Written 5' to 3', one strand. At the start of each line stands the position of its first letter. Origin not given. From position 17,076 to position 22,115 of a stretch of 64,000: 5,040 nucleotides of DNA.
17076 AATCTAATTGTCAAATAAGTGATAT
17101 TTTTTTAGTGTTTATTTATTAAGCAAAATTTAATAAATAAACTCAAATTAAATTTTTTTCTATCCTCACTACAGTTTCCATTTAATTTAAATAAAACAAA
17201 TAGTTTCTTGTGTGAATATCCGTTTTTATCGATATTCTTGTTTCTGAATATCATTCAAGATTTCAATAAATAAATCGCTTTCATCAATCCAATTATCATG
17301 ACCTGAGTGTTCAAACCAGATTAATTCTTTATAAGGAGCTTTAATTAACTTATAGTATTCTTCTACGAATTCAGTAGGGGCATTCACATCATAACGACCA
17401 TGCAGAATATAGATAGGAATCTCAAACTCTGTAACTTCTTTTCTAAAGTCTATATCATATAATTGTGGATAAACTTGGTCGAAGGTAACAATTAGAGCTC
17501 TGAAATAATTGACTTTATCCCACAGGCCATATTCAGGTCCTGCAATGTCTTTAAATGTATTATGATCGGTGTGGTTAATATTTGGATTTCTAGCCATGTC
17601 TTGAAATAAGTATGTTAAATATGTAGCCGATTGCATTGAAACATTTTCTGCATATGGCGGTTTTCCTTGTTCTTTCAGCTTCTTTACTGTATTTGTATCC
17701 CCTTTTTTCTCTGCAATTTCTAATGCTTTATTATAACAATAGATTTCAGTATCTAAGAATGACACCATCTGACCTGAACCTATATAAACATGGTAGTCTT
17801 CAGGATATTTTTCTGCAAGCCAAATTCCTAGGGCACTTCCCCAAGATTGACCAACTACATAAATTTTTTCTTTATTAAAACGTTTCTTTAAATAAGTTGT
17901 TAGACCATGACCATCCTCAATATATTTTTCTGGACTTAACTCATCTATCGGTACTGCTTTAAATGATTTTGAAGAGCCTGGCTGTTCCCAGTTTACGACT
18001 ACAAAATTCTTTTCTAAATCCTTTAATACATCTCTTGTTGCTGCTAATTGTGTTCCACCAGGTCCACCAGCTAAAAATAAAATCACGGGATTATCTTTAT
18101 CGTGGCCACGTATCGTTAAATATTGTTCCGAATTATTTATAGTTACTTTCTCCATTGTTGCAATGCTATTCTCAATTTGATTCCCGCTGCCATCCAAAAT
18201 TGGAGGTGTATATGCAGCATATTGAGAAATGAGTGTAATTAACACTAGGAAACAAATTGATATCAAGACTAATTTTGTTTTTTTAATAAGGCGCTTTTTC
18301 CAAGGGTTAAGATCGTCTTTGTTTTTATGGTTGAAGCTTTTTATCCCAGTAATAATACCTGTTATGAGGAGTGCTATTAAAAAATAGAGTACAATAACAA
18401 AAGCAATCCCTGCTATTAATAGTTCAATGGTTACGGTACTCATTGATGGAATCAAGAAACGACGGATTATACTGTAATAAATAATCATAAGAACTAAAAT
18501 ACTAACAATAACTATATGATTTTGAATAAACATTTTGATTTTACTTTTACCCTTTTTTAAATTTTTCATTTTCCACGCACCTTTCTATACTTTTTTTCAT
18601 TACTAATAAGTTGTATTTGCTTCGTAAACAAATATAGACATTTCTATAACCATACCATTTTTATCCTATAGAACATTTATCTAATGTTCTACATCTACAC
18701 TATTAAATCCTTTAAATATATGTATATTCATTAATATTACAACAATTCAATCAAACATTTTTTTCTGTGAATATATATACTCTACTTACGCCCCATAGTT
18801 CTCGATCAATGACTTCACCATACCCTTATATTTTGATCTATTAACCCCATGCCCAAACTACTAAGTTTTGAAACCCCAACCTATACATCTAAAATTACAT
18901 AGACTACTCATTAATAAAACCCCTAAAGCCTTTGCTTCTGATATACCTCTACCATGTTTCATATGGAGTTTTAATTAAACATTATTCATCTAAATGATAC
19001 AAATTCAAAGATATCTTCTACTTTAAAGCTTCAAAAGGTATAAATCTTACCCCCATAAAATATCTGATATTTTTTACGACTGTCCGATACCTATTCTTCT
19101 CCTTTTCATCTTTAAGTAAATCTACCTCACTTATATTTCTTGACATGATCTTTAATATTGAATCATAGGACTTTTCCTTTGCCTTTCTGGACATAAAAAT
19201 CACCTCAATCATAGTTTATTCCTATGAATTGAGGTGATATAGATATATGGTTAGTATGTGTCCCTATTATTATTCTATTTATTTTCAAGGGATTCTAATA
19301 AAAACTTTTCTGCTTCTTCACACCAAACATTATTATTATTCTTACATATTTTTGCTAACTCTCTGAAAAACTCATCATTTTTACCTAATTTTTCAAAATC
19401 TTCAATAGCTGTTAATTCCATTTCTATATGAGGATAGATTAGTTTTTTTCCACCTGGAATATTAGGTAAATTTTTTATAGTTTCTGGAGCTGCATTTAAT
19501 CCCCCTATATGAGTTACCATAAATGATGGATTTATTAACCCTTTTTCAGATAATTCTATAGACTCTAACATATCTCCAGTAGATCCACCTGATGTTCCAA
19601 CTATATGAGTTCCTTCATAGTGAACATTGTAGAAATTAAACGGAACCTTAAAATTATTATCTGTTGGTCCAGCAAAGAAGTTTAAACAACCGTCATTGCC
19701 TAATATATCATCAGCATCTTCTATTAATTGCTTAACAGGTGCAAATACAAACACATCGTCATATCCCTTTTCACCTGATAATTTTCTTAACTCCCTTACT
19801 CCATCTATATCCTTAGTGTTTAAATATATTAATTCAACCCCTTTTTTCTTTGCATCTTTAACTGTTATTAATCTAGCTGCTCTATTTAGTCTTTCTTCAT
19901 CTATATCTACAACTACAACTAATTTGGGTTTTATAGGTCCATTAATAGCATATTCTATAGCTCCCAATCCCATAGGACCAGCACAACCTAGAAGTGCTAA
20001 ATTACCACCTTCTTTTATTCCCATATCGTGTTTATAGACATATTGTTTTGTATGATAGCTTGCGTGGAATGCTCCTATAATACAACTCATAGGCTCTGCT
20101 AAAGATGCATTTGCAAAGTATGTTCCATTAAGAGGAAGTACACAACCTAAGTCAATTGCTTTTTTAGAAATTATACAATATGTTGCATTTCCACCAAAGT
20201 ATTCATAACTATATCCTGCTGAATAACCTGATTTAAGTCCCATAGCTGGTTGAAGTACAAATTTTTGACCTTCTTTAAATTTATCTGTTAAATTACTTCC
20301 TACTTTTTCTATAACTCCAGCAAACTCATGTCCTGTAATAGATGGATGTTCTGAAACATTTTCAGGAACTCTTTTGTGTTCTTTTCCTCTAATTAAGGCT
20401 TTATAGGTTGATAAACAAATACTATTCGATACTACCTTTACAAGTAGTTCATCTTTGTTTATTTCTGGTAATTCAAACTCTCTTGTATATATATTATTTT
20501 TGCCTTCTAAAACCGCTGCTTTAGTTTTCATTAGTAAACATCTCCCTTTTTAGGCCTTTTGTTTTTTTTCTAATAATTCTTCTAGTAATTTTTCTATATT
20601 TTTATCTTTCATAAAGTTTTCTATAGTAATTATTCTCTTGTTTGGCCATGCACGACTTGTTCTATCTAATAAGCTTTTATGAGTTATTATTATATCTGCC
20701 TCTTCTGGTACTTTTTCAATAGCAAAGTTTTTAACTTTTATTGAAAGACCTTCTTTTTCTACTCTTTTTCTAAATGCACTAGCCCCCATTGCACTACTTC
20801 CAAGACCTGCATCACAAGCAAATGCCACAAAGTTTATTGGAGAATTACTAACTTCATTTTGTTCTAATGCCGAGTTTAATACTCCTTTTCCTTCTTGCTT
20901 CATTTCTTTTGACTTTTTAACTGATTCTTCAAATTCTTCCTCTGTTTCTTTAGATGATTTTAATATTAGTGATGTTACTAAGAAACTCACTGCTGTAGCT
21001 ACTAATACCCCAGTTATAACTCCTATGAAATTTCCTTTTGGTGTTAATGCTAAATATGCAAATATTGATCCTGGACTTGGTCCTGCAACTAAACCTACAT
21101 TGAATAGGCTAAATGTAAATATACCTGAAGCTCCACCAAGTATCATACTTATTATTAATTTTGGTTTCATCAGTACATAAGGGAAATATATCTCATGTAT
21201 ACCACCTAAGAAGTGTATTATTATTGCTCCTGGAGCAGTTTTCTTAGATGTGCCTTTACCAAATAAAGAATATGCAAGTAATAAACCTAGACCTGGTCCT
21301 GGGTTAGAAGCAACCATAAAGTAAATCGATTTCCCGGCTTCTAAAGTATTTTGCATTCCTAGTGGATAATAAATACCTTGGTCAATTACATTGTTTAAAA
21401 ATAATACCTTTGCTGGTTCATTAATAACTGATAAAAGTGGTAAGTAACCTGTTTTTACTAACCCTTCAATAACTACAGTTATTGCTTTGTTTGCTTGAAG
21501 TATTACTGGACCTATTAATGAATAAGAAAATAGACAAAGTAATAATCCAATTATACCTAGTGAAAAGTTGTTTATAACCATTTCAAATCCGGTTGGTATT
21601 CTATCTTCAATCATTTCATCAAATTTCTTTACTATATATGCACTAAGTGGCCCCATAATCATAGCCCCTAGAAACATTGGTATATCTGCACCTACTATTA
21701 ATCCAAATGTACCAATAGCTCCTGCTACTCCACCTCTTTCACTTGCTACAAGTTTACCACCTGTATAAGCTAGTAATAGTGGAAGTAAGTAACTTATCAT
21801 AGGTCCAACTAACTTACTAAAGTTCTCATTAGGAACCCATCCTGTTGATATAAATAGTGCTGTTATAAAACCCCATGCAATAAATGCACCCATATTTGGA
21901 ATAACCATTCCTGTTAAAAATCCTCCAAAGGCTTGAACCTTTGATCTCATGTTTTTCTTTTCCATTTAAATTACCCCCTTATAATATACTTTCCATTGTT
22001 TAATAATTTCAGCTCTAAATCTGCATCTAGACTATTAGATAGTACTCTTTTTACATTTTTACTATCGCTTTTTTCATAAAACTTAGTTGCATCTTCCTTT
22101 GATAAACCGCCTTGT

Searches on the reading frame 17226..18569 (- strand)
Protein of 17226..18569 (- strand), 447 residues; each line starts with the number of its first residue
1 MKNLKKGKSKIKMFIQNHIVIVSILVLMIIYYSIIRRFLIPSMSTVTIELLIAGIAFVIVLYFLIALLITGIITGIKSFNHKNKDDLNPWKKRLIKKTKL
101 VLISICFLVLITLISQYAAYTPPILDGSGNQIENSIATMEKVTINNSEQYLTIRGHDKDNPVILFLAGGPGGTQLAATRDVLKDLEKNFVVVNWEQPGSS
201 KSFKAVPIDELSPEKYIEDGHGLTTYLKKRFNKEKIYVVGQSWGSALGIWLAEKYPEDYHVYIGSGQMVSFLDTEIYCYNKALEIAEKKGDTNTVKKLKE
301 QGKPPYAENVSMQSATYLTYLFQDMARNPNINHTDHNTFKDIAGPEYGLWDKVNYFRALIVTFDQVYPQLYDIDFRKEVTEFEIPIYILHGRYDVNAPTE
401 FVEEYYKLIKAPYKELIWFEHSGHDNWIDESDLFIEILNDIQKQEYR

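Call 45: search_protein_families(library=pfam, proteins=[window:17226-18569:-], max_evalue=1e-8)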
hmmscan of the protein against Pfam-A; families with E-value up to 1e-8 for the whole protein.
window:17226-18569:- (447 aa): 2 families
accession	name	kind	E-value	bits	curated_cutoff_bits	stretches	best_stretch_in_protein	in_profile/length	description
PF12146.15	Hydrolase_4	-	4.3e-10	39.7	27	0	187-271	30-113/239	Serine aminopeptidase, S33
PF00561.26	Abhydrolase_1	-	2.3e-09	37.7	25.8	0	161-257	1-92/245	alpha/beta hydrolase fold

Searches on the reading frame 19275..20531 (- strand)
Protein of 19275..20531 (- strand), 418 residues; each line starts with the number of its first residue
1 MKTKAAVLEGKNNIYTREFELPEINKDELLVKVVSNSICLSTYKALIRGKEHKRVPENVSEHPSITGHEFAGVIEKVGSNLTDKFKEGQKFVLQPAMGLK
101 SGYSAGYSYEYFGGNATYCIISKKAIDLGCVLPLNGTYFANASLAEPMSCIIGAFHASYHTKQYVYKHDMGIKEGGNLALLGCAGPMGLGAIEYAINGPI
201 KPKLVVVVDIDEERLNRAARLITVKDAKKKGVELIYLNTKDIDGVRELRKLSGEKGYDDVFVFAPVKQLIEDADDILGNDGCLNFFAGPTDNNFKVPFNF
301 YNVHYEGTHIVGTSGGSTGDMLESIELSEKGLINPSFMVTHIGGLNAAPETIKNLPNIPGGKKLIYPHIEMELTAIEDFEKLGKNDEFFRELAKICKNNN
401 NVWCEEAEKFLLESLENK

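Call 45: search_protein_families(library=pfam, proteins=[window:19275-20531:-], max_evalue=1e-8)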
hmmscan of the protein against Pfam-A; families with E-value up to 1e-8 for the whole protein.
window:19275-20531:- (418 aa): 2 families
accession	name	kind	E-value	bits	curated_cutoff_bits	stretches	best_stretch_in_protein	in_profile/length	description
PF08240.17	ADH_N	-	1.2e-10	42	23.5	1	26-124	2-97/104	Alcohol dehydrogenase GroES-like domain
PF00107.32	ADH_zinc_N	-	1.3e-10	41.8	31.8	1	186-327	1-126/129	Zinc-binding dehydrogenase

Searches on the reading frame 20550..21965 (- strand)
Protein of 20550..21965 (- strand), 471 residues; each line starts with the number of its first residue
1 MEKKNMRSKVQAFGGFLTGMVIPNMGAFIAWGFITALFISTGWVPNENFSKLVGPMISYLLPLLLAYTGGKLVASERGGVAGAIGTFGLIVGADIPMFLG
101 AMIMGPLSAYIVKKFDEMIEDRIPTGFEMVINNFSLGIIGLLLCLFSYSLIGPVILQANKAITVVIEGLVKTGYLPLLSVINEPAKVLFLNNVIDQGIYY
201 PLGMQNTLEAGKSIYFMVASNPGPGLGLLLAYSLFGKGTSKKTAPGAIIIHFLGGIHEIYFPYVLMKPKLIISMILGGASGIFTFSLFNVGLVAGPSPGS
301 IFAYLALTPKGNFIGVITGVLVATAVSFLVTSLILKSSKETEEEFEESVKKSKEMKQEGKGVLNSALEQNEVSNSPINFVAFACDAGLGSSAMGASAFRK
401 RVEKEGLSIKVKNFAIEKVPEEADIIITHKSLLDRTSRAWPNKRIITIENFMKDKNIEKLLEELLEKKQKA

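Call 45: search_protein_families(library=pfam, proteins=[window:20550-21965:-], max_evalue=1e-8)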
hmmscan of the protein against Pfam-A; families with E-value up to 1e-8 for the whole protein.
window:20550-21965:- (471 aa): 2 families
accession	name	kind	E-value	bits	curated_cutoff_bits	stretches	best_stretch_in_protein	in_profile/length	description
PF02378.23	PTS_EIIC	-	1.7e-26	93.5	30.7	1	20-278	3-319/319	Phosphotransferase system, EIIC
PF02302.22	PTS_IIB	-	1.3e-12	48.6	23.6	1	380-463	2-90/90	PTS system, Lactose/Cellobiose specific IIB subunit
